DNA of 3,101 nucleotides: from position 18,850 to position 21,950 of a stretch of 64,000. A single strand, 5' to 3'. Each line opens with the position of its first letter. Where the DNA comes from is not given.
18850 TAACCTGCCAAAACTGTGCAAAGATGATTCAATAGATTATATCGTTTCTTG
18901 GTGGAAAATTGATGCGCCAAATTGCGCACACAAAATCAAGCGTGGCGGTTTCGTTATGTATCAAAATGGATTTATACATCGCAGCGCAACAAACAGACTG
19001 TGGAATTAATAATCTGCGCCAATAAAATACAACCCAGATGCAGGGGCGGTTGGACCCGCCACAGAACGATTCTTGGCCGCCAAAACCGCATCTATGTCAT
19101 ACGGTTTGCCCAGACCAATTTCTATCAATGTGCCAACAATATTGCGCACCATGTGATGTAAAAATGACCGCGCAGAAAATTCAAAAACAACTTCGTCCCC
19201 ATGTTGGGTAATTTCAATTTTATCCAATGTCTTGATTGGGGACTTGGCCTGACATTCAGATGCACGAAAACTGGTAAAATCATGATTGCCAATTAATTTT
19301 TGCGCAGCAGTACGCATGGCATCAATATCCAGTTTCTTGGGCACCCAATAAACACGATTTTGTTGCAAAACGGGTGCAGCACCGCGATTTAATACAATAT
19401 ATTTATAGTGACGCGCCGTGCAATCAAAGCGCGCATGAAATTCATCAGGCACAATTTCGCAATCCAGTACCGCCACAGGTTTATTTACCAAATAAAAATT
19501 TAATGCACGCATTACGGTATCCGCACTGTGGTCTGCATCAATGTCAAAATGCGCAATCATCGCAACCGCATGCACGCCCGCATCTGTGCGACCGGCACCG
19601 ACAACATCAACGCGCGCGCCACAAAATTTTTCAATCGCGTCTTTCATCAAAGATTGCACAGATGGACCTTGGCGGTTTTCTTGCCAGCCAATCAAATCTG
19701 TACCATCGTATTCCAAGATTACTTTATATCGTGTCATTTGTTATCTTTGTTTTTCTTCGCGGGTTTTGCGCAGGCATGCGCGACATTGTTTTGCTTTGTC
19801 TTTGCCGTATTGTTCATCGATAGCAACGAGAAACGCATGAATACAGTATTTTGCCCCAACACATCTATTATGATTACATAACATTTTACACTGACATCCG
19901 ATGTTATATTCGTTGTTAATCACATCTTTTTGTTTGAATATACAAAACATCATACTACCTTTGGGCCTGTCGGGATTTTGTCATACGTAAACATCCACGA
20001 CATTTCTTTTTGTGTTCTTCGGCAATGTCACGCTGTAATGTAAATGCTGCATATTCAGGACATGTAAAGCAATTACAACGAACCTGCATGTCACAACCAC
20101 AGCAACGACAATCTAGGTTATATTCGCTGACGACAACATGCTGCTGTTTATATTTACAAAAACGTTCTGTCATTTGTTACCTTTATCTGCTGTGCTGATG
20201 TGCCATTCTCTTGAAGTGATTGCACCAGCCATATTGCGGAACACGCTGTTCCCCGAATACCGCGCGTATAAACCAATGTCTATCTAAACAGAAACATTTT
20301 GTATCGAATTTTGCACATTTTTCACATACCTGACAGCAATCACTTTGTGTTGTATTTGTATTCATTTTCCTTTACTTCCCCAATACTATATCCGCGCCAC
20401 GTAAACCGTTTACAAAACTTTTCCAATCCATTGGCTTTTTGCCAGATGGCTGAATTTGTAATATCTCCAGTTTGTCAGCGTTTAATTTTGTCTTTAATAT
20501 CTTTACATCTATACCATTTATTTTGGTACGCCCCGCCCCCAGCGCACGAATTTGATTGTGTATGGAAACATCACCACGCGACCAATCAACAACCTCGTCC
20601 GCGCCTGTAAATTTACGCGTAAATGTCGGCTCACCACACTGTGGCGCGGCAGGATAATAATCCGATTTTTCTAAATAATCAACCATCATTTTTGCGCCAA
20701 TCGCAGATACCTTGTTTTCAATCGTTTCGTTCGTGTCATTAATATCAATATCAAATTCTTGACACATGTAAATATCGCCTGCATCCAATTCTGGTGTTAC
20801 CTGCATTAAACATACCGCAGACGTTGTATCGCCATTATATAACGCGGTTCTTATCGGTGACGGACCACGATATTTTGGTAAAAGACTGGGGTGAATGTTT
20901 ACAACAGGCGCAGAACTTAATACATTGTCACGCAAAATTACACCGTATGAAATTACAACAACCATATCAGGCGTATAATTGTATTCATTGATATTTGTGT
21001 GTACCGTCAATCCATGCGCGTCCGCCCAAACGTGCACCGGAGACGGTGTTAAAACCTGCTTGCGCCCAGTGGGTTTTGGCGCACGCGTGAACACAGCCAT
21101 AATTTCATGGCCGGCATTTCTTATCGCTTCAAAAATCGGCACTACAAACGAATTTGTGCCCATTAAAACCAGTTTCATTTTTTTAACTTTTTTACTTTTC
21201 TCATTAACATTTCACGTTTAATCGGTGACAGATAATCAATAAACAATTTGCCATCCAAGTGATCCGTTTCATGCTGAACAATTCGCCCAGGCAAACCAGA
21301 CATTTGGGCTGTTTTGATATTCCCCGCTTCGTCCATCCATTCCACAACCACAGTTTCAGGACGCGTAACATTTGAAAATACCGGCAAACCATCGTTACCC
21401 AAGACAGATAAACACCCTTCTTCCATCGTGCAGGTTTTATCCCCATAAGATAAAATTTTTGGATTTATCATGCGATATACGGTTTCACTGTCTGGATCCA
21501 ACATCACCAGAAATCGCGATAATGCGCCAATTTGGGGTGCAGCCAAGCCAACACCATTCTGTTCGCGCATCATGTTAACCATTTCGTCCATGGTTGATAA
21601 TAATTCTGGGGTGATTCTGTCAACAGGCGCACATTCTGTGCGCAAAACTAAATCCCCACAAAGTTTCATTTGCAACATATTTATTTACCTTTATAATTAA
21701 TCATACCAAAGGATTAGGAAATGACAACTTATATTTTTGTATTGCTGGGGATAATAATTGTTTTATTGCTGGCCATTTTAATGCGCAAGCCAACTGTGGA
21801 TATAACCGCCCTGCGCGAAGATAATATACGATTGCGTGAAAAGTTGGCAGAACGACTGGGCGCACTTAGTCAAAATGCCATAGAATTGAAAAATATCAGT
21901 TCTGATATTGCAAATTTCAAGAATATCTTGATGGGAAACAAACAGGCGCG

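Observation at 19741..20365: Three tandem small Cys-rich ORFs inserted between fmt and truA in the def-fmt-truA operon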

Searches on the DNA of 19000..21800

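Call 54: search_rna_families(source=window, start=19000, end=21800, threshold=evalue, max_evalue=1)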
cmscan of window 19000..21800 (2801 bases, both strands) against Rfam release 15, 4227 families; matches with E-value up to 1: 0.
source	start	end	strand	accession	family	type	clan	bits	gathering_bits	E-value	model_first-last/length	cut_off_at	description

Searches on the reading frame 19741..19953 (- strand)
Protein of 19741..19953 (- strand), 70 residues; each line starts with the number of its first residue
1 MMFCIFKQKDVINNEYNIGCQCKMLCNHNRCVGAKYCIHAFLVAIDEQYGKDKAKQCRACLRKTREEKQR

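Call 3: search_protein_families(library=pfam, proteins=[window:19741-19953:-], max_evalue=1)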
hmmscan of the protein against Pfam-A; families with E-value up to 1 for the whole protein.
window:19741-19953:- (70 aa): 0 families

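Call 4: search_protein_families(library=ncbifam, proteins=[window:19741-19953:-], max_evalue=1)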
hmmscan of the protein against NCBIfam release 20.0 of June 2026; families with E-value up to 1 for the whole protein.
window:19741-19953:- (70 aa): 0 families

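Call 26: search_protein_families(library=phrogs, proteins=[window:19741-19953:-], max_evalue=1)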
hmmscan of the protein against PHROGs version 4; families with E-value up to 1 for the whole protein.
window:19741-19953:- (70 aa): 1 family
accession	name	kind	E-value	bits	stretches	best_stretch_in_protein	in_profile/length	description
phrog_19750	-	unknown function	0.2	12.5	1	7-51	86-130/136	-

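Call 92: search_protein_families(library=padloc, proteins=[window:19741-19953:-], max_evalue=1)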
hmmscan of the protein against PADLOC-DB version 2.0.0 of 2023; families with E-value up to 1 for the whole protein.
window:19741-19953:- (70 aa): 0 families
